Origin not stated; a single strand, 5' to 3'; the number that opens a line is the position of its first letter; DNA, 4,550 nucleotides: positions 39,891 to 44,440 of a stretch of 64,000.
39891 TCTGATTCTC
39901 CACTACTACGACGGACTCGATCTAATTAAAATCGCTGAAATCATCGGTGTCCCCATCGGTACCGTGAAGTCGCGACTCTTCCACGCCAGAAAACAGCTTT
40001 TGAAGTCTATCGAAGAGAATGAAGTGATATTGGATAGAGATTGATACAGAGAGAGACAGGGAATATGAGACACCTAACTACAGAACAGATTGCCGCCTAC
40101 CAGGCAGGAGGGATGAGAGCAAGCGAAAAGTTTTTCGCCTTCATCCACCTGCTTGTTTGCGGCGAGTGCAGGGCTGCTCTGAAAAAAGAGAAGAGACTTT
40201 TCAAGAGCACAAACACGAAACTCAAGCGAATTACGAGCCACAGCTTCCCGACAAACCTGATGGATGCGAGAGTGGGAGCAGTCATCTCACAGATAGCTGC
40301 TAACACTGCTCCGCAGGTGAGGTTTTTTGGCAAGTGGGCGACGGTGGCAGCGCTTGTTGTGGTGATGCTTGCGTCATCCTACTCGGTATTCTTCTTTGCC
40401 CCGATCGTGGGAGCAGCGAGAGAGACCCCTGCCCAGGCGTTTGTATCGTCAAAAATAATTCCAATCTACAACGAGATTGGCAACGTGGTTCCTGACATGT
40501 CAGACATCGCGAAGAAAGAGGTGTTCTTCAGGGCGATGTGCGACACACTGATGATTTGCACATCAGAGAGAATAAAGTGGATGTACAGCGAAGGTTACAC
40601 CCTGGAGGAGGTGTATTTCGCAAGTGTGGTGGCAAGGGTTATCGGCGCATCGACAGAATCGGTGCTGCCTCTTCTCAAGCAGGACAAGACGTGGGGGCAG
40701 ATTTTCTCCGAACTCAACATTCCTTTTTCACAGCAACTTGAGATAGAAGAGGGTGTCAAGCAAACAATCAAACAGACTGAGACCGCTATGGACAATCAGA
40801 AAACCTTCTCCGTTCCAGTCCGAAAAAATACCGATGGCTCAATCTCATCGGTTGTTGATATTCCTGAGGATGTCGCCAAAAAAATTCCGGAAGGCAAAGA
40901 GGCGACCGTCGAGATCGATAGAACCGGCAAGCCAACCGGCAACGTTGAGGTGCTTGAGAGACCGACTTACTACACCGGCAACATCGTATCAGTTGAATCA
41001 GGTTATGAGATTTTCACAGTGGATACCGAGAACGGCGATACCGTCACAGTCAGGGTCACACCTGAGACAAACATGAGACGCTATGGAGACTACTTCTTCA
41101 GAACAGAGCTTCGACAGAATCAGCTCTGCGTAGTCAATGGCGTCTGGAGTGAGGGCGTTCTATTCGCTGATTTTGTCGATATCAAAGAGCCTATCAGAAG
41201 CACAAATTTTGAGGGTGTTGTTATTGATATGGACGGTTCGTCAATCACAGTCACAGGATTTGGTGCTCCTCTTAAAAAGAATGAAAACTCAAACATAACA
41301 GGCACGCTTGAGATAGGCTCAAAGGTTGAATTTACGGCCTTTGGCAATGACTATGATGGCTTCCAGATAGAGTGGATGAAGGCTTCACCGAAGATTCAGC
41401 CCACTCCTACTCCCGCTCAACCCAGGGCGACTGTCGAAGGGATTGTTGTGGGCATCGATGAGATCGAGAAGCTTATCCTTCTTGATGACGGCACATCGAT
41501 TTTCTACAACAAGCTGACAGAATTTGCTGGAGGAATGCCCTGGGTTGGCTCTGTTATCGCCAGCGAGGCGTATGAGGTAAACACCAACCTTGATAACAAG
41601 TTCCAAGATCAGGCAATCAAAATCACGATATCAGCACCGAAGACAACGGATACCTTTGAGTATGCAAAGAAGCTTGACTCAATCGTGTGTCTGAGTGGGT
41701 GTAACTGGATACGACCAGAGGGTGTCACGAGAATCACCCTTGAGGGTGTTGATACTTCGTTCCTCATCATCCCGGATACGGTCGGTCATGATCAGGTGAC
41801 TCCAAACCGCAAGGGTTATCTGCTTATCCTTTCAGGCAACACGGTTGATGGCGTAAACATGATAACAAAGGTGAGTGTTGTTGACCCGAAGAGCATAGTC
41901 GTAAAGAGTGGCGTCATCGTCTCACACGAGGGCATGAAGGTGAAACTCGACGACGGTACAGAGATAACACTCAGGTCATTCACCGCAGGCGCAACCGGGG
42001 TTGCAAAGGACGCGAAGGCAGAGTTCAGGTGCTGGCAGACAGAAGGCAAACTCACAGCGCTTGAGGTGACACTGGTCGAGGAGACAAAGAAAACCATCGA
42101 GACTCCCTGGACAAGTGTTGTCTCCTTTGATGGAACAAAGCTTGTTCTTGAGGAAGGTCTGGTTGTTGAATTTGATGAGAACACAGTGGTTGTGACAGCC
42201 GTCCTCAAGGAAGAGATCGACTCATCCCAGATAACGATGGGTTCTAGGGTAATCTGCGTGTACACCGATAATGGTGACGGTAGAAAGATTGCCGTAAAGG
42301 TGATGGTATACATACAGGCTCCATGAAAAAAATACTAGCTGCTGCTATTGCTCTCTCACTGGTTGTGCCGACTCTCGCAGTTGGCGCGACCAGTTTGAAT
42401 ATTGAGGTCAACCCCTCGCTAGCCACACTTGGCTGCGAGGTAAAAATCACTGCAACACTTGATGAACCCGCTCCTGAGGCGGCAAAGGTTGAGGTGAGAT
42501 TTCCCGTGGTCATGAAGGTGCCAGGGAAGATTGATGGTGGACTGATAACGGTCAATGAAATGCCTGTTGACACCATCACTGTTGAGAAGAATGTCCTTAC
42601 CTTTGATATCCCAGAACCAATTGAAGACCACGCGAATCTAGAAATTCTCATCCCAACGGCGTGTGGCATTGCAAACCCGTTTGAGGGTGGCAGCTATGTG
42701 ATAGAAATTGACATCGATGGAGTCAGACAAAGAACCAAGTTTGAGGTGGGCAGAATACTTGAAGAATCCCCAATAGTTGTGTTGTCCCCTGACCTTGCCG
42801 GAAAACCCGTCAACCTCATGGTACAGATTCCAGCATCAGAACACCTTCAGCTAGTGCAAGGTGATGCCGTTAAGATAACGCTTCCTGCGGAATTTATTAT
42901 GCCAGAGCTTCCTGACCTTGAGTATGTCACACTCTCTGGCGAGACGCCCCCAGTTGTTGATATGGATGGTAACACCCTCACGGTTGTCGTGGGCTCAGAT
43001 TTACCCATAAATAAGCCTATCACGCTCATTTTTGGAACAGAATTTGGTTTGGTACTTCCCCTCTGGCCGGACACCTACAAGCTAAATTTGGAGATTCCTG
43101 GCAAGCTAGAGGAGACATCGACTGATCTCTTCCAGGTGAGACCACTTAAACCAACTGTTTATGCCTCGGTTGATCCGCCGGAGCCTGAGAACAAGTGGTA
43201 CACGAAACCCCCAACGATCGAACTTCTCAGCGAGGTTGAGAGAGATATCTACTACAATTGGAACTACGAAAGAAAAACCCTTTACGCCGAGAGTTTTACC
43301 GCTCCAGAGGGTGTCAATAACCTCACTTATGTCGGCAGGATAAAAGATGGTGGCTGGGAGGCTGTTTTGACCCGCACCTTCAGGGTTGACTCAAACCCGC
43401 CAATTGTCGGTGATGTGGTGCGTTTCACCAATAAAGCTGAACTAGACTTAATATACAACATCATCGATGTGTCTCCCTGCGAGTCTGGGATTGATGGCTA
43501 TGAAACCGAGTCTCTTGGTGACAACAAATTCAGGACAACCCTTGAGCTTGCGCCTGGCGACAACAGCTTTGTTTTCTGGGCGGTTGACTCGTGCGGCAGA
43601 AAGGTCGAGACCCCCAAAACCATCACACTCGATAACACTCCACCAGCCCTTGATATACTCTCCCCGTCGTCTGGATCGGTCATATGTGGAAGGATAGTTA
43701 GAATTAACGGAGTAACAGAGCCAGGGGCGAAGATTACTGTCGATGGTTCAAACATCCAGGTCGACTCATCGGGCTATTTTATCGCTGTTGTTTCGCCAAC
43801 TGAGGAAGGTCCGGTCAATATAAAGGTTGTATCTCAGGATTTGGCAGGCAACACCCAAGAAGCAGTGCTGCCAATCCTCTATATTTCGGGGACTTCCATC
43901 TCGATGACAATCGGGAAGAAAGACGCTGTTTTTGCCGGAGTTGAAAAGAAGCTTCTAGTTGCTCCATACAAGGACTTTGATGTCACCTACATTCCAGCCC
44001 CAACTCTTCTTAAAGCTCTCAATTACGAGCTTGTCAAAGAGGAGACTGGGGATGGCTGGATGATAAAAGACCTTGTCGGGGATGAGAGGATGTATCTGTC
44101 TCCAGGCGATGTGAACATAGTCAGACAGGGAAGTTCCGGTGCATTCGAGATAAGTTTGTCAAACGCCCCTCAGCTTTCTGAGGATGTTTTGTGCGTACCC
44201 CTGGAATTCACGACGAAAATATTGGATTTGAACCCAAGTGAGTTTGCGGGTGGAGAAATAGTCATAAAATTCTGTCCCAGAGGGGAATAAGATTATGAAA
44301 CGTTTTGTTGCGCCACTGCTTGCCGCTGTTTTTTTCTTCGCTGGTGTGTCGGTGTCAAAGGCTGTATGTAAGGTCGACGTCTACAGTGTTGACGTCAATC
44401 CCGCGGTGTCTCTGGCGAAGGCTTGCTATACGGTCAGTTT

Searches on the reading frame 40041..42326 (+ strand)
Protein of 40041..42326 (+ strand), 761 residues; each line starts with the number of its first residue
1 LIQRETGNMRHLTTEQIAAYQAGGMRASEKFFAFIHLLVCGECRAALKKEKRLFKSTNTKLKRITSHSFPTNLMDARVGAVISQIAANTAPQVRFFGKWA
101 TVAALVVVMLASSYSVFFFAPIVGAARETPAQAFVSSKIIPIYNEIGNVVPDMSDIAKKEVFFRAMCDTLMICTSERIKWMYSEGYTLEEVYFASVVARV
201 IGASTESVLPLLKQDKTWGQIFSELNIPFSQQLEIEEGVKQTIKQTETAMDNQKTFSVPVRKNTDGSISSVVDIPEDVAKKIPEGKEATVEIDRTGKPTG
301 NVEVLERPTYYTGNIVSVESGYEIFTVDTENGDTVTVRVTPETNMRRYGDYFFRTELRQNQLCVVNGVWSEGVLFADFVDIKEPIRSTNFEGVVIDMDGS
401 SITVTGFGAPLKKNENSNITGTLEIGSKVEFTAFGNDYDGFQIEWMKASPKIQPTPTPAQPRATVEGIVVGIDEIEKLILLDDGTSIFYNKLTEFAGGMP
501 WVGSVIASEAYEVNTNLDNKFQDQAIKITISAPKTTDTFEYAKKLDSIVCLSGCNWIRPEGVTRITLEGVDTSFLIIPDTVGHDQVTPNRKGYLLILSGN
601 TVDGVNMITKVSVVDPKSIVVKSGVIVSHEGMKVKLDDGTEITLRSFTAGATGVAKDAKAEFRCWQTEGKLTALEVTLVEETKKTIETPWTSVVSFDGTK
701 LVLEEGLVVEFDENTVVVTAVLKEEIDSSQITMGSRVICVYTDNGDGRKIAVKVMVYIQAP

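Call 3: search_protein_families(library=pfam, proteins=[window:40041-42326:+], max_evalue=1)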
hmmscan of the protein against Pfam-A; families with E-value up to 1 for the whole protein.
window:40041-42326:+ (761 aa): 2 families
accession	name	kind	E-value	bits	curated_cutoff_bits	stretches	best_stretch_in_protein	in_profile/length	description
PF16235.10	DUF4894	-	0.17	12.7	28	1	671-721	44-94/122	Domain of unknown function (DUF4894)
PF02736.25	Myosin_N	-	0.17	12.1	27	1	311-338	16-41/45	Myosin N-terminal SH3-like domain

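Call 48: search_solved_structures(query=A5, max_evalue=10)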
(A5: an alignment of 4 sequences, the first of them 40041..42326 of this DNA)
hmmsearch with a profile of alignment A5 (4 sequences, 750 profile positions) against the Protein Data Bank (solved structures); distinct sequences matched with E-value up to 10: 5.
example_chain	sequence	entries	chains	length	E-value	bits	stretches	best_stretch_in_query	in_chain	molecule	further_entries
6xyj_AAA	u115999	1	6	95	0.17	13.3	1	204-278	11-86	RNA-binding protein Hfq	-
4a1f_A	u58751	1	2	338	0.34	12.4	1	286-358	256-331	REPLICATIVE DNA HELICASE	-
4zc0_A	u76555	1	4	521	0.62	11.5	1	286-358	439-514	Replicative DNA helicase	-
8rlz_A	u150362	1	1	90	2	9.8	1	7-48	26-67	Antisigma factor DdvA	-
3hug_B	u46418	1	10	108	3.1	9.2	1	11-42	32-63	PROBABLE CONSERVED MEMBRANE PROTEIN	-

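Call 93: search_protein_families(library=pfam, proteins=[window:40041-42326:+], max_evalue=10)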
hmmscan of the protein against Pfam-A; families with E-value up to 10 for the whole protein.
window:40041-42326:+ (761 aa): 2 families
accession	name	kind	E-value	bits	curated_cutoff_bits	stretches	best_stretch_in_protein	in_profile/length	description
PF16235.10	DUF4894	-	0.17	12.7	28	1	671-721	44-94/122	Domain of unknown function (DUF4894)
PF02736.25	Myosin_N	-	0.17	12.1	27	1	311-338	16-41/45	Myosin N-terminal SH3-like domain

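Call 105: search_protein_families(library=ncbifam, proteins=[window:40041-42326:+], max_evalue=0.01)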
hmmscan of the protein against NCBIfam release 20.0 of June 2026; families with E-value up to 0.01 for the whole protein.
window:40041-42326:+ (761 aa): 1 family
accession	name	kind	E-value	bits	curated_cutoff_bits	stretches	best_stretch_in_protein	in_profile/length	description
NF041468.1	anti_sig_RseA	equivalog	0.00016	21.8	165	1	4-52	31-79/135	anti-sigma E factor RseA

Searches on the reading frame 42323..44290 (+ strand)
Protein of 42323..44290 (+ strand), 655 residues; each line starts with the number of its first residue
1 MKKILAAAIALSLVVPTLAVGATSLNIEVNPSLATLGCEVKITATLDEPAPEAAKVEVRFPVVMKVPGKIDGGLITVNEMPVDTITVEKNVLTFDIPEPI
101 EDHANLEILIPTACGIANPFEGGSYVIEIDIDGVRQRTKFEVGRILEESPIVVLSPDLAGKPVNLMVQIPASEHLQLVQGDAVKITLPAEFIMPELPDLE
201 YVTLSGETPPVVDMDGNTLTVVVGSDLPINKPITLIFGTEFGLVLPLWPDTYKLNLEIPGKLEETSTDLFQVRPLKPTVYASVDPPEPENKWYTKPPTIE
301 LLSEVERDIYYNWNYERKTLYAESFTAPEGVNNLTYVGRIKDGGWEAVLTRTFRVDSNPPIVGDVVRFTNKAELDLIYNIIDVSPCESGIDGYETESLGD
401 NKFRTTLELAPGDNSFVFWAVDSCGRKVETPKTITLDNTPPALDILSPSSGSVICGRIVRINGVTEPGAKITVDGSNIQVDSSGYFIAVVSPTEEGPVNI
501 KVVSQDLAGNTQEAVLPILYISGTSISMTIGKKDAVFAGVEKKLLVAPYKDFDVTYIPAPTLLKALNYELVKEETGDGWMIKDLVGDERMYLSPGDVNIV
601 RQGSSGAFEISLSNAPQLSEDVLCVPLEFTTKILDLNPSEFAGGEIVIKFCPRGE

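Call 5: search_protein_families(library=pfam, proteins=[window:42323-44290:+], max_evalue=0.01)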
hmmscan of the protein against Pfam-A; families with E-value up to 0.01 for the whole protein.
window:42323-44290:+ (655 aa): 3 families
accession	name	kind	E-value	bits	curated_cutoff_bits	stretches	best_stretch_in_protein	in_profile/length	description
PF09136.16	Glucodextran_B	-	5.4e-11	42.7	27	1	441-515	1-76/83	Glucodextranase, domain B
PF07833.16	Cu_amine_oxidN1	-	5.2e-07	30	24.2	1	522-570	49-97/108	Copper amine oxidase N-terminal domain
PF17936.7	Big_6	-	0.00041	21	27.6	1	460-514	16-76/83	Bacterial Ig domain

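Call 46: search_solved_structures(query=A3, max_evalue=10)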
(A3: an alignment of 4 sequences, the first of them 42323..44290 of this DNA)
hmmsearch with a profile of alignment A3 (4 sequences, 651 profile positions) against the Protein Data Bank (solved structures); distinct sequences matched with E-value up to 10: 4.
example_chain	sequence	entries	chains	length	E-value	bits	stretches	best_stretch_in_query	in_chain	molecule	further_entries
7dm0_A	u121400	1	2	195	0.013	17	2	454-514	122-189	Biofilm-associated surface protein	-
6m3a_A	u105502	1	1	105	0.4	12.1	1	456-514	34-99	Biofilm-associated surface protein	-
1ug9_A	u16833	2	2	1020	2.4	9.5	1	440-518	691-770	glucodextranase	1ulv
4kdv_A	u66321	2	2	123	3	9.2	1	470-513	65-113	Antifreeze protein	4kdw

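Call 73: find_homologous_proteins(query=window:42323-44290:+, max_evalue=0.001)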
Query window:42323-44290:+ (655 aa): 6 proteins with E <= 0.001 among 8000 candidates.
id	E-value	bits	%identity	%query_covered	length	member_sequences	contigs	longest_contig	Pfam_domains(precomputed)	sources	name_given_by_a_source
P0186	0.0e+0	1455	100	100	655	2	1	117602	PF09136.17,PF07833.17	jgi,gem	-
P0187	3.3e-175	602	43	100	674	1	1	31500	PF09136.17,PF07833.17,PF19077.7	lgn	-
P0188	3.8e-136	473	36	100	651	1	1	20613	PF09136.17,PF07833.17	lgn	-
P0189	2.4e-17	81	23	88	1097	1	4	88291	PF09136.17,PF07833.17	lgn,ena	-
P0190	9.5e-9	52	29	21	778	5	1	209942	PF12733.14,PF04773.19,PF09136.17,PF19077.7,PF17936.8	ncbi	ncbi:MAG: FecR domain-containing protein [Amaricoccus sp.]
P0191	2.6e-4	38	31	17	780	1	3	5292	PF12733.14,PF27332.1,PF04773.19,PF09136.17,PF19077.7,PF17936.8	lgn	-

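Call 89: predict_structure(alignment_id=A8)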
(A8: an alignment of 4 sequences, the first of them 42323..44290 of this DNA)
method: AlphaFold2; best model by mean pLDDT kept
length: 655 residues; sequences in the alignment: 4
mean_pLDDT: 79.7   pTM: 0.45
mean pLDDT of the five models: 79.7, 79.5, 78.4, 77.3, 77.0
residues with pLDDT >= 90: 162; 70-90: 366; 50-70: 90; < 50: 37
segments of 3 or more residues with pLDDT < 50: 1-24, 31-36, 143-147
pLDDT, mean of each block of 10 residues (from residue 1): 29 24 49 52 67 78 72 73 82 78 70 63 70 67 53 79 84 78 88 81 88 88 86 86 82 78 63 79 89 92 89 84 91 87 76 89 85 91 90 89 92 92 90 88 87 71 89 90 89 80 89 87 79 84 88 90 85 81 83 91 82 91 91 82 82 55
secondary structure, 60 per line:
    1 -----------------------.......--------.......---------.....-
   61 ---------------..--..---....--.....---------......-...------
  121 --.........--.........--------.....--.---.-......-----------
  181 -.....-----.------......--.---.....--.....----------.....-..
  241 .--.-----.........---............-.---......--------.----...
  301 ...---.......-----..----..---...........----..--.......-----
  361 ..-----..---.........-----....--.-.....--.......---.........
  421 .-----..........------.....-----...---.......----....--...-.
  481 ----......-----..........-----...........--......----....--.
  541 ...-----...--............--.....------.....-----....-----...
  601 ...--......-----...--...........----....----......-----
elements in order: E24-30 E39-45 E55-59 E85-88 E91-95 E105-110 E123-131 E134-142 E151-155 E164-169 E182-186 E202-204 E211-215 E218-222 E233-237 E250-258 E262-273 E279-284 E298-303 E307-313 E330-340 E349-355 E373-381 E387-390 E395-399 E402-408 E412-421 E427-436 E443-447 E453-455 E459-465 E470-473 E476-478 E485-490 E496-505 E511-521 E524-529 E534-537 E540-543 E549-551 E554-558 H559-565 E568-572 E579-583 E589-592 E598-603 E606-611 E617-619 E622-626 H627-632 E637-640 E645-650

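Call 91: fold_search(model_id=the predicted structure, library=pdb)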
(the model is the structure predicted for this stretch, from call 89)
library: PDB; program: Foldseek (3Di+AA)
matches with E <= 10: 1827; with E <= 0.001: 346
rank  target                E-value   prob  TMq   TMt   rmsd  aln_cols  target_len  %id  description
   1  8uin_G                6.1e-12  1.00  0.16  0.16  39.3       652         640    9  Structure of the C3bBb-albicin complex (released 2024-05-08)
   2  8uh2_A                2.7e-11  1.00  0.17  0.17  39.4       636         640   11  Complex of C3b with the inhibitor albicin (released 2024-05-08)
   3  9ijj_O                7.4e-11  1.00  0.13  0.08  44.3       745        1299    9  In situ structure of the central apparatus in mouse sperm axoneme. (released 2025-06-04)
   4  9fly_A                1.2e-10  1.00  0.16  0.13  63.7       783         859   11  CryoEM structure of the base (4151-5009) in the grappling hook protein A (GhpA) in the bacterium Aureispira sp. CCB-QB (released 2024-10-16)
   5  9ijj_4J               1.3e-10  1.00  0.12  0.11  50.0       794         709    9  In situ structure of the central apparatus in mouse sperm axoneme. (released 2025-06-04)
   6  7sqc_O0               1.3e-10  1.00  0.10  0.08  34.6       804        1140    9  Ciliary C1 central pair apparatus isolated from Chlamydomonas reinhardtii (released 2022-04-13)
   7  9g93_A                2.4e-10  1.00  0.15  0.16  34.4       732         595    9  CryoET structure of the in vitro grown Bacillus anthracis Sap S-layer (released 2024-12-18)
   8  8opr_A                3.0e-10  1.00  0.15  0.15  30.2       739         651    9  Structure of the EA1 surface layer of Bacillus anthracis (released 2023-11-08)
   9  7som_D                4.3e-10  1.00  0.13  0.07  32.6       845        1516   11  Ciliary C2 central pair apparatus isolated from Chlamydomonas reinhardtii (released 2022-04-13)
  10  8beg_B                5.2e-10  1.00  0.15  0.15  33.9       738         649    7  Structure of Ig-like domains from PrgB (released 2022-11-30)
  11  9ijj_h                5.7e-10  1.00  0.10  0.06  36.7       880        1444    7  In situ structure of the central apparatus in mouse sperm axoneme. (released 2025-06-04)
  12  5lfu_A                6.2e-10  1.00  0.17  0.22  34.7       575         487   14  Myelin-associated glycoprotein (MAG) glycosylated and lysine-methylated full extracellular domain (released 2016-12-14)
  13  7r5k_10               6.2e-10  1.00  0.18  0.09  28.2       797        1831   10  Human nuclear pore complex (constricted) (released 2022-06-22)
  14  7c7u_B                9.5e-10  1.00  0.13  0.15  24.3       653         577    8  Biofilm associated protein - BSP domain (released 2021-05-12)
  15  9u5z_E                9.9e-10  1.00  0.14  0.08  45.6       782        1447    9  C3 convertases zymogen C4b2 in activation state (released 2026-01-14)
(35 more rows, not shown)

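Call 93: search_protein_families(library=pfam, proteins=[window:42323-44290:+], max_evalue=10)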
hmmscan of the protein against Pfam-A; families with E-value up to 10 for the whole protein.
window:42323-44290:+ (655 aa): 3 families
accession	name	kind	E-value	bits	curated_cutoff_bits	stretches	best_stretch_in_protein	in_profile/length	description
PF09136.16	Glucodextran_B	-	5.4e-11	42.7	27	2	441-515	1-76/83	Glucodextranase, domain B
PF07833.16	Cu_amine_oxidN1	-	5.2e-07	30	24.2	2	522-570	49-97/108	Copper amine oxidase N-terminal domain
PF17936.7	Big_6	-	0.00041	21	27.6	1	460-514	16-76/83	Bacterial Ig domain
